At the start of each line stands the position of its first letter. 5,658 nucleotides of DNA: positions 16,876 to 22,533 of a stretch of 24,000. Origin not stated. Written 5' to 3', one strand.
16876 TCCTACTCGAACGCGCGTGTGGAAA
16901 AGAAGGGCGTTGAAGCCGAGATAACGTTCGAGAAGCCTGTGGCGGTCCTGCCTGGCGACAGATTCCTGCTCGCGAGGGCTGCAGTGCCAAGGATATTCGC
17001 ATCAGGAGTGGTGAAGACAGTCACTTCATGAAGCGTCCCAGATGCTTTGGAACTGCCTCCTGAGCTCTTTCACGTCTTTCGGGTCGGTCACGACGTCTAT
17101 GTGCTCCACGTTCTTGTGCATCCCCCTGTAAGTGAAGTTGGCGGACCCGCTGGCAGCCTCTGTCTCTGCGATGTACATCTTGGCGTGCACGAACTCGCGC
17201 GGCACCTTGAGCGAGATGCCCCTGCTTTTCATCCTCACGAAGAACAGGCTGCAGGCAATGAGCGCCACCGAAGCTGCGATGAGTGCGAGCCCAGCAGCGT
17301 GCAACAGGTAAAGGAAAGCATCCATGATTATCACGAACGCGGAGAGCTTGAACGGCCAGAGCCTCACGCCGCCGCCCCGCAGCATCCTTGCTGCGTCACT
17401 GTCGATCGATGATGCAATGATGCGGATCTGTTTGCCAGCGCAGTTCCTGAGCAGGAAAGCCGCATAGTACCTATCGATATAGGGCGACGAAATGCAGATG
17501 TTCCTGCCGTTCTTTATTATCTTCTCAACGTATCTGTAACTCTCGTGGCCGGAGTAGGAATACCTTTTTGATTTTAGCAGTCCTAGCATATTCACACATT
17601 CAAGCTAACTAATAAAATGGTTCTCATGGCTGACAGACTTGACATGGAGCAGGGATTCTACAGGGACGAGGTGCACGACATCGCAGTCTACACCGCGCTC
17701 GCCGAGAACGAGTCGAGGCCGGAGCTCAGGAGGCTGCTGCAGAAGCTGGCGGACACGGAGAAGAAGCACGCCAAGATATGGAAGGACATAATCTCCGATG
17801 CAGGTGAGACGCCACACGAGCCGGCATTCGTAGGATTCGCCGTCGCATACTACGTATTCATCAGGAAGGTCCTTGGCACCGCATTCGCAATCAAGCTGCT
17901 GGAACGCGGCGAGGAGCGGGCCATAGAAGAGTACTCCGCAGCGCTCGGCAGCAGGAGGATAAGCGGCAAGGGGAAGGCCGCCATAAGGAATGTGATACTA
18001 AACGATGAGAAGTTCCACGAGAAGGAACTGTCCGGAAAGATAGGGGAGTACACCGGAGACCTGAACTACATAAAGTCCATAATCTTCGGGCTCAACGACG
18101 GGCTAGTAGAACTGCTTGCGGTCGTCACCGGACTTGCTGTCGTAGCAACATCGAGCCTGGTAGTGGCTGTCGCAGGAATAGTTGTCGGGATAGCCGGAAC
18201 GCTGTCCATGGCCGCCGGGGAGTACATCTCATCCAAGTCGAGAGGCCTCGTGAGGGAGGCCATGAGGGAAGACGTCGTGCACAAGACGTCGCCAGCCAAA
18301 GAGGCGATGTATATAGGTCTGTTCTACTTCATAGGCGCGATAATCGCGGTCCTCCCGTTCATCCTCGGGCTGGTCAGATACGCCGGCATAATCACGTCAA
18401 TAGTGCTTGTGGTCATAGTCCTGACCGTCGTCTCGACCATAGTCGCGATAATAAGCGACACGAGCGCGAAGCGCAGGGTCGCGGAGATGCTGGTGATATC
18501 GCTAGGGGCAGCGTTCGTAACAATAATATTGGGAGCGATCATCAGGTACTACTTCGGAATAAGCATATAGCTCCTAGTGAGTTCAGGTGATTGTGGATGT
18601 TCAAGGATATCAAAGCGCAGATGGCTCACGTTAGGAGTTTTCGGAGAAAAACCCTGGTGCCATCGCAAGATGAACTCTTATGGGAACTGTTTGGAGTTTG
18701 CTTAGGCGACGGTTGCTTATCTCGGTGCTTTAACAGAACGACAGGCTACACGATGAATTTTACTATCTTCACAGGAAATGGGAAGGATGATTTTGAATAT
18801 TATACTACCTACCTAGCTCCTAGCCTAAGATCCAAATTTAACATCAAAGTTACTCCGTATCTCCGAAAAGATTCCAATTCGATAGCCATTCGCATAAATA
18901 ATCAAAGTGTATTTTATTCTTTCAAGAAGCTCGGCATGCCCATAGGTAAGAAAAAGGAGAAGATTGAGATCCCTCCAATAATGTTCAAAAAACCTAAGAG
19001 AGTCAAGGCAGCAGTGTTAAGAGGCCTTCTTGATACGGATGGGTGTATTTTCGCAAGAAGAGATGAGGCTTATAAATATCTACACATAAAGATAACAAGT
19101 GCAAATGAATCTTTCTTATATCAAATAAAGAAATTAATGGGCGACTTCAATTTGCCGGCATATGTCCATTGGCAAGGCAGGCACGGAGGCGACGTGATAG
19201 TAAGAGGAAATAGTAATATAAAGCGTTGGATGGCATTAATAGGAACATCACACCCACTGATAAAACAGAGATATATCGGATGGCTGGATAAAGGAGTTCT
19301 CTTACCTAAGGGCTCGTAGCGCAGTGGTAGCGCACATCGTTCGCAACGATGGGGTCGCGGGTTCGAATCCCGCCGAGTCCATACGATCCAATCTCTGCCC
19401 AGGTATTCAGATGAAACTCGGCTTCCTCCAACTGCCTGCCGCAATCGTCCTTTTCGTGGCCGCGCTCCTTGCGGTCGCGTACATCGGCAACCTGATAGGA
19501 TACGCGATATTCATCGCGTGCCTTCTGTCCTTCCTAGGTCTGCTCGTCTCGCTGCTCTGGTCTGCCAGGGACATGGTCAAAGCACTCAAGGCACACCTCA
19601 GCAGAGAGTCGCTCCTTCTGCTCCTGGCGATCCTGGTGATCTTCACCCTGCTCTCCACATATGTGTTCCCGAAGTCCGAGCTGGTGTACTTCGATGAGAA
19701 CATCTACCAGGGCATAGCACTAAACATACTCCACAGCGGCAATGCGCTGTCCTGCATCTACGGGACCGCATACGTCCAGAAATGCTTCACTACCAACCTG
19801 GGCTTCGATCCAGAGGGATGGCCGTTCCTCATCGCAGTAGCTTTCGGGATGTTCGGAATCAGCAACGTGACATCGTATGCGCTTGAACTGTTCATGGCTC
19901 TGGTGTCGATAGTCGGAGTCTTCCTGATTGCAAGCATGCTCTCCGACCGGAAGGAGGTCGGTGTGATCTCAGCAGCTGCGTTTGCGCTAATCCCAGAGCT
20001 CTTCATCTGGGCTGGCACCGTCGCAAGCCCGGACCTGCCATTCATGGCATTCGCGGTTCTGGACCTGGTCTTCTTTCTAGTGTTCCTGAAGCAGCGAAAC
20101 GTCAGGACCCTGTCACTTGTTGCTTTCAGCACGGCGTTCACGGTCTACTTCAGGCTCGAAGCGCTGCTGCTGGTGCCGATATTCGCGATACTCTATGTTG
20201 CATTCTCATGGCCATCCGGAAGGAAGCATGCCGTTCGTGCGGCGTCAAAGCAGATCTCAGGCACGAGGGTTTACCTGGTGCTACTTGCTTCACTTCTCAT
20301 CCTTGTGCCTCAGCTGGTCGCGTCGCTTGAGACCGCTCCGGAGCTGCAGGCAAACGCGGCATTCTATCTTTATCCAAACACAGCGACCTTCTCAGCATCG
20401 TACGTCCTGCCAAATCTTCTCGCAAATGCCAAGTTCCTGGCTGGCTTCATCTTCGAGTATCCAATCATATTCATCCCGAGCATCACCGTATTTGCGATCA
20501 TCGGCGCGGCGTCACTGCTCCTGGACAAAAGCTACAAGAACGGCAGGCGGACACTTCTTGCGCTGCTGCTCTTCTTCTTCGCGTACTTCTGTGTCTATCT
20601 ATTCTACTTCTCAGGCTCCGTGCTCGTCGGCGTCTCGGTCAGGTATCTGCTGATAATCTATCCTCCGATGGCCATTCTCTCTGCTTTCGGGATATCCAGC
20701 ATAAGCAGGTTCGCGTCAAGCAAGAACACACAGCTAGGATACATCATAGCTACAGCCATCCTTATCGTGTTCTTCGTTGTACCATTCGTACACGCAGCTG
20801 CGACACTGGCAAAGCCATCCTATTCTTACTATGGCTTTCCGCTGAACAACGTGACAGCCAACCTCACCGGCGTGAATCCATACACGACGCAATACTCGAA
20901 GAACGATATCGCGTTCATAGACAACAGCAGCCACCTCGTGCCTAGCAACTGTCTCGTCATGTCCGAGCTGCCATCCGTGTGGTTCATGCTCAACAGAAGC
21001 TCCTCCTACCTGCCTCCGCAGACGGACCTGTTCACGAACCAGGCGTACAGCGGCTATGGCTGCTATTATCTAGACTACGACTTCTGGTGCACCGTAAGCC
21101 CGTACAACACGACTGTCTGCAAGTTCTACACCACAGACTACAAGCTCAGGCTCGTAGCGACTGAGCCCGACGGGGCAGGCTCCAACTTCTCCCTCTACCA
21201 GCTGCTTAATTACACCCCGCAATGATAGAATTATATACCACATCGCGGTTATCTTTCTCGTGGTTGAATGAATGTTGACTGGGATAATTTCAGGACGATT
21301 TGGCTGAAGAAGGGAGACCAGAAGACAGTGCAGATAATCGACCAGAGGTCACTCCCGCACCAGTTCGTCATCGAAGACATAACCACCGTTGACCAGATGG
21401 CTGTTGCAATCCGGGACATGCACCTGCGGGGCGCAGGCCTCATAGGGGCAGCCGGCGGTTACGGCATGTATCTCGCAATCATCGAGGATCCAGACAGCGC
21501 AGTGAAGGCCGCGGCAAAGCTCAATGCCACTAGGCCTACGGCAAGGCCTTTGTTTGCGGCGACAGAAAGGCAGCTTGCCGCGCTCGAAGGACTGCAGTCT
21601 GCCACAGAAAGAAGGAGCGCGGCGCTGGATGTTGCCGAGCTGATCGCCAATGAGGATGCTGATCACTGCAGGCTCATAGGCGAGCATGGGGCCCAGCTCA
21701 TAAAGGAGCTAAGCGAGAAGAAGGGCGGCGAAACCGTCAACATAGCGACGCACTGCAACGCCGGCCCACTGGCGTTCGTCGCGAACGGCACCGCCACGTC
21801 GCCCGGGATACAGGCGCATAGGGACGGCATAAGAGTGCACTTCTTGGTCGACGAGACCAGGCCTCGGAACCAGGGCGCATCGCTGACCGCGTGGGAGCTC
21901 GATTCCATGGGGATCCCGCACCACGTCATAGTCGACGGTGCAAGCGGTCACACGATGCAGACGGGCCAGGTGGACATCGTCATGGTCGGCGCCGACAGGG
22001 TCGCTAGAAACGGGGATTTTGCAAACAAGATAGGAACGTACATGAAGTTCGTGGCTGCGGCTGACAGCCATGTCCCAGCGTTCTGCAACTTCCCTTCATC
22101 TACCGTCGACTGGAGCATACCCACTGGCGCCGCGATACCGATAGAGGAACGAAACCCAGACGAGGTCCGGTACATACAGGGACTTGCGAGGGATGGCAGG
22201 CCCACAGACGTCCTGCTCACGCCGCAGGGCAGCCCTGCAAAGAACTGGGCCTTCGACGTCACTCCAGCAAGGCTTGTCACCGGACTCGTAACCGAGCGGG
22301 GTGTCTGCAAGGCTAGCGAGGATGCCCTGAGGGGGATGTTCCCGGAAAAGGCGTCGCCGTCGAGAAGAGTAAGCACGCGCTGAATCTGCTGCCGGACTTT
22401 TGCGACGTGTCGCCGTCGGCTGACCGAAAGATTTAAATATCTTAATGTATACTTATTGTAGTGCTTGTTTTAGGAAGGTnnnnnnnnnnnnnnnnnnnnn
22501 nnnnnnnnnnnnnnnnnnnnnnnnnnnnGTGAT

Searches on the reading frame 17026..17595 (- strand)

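Call 17: search_protein_families(library=pfam, proteins=[window:17026-17595:-], max_evalue=0.001)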
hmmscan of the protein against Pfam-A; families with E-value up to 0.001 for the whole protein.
window:17026-17595:- (189 aa): 2 families
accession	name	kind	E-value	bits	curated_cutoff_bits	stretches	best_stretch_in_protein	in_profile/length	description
PF13091.12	PLDc_2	-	5.1e-13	49.4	27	1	27-186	5-132/132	PLD-like domain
PF09565.16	RE_NgoFVII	-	0.00012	21.9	23.8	1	131-185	88-148/162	NgoFVII restriction endonuclease N-terminal PLD domain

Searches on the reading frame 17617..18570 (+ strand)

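Call 17: search_protein_families(library=pfam, proteins=[window:17617-18570:+], max_evalue=0.001)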
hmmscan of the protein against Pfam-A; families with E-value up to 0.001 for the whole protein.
window:17617-18570:+ (317 aa): 3 families
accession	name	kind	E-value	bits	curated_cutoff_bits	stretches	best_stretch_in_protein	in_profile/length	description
PF01988.24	VIT1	-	1.5e-26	94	28.1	2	152-217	1-67/214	VIT family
PF02915.23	Rubrerythrin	-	2.6e-08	34.8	22.8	1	16-138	8-133/137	Rubrerythrin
PF09537.16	DUF2383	-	9.6e-07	29.4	30.8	1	23-110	18-109/111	Domain of unknown function (DUF2383)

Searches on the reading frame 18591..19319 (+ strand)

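Call 17: search_protein_families(library=pfam, proteins=[window:18591-19319:+], max_evalue=0.001)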
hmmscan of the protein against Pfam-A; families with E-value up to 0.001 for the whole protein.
window:18591-19319:+ (242 aa): 1 family
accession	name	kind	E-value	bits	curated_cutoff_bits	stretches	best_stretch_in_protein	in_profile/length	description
PF14528.11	LAGLIDADG_3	-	4.6e-10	40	22.5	1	138-218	2-82/82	LAGLIDADG-like domain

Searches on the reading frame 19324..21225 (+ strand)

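Call 17: search_protein_families(library=pfam, proteins=[window:19324-21225:+], max_evalue=0.001)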
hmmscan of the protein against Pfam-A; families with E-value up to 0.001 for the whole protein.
window:19324-21225:+ (633 aa): 1 family
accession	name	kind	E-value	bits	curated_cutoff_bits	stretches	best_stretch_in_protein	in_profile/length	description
PF13231.12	PMT_2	-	5e-07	30.5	26.1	1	167-306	7-140/160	Dolichyl-phosphate-mannose-protein mannosyltransferase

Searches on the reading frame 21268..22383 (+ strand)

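Call 17: search_protein_families(library=pfam, proteins=[window:21268-22383:+], max_evalue=0.001)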
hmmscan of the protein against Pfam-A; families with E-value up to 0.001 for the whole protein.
window:21268-22383:+ (371 aa): 1 family
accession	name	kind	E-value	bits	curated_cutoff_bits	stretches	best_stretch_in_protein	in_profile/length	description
PF01008.23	IF-2B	-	7.4e-56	189.9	22.4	1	80-348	37-279/280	Initiation factor 2 subunit family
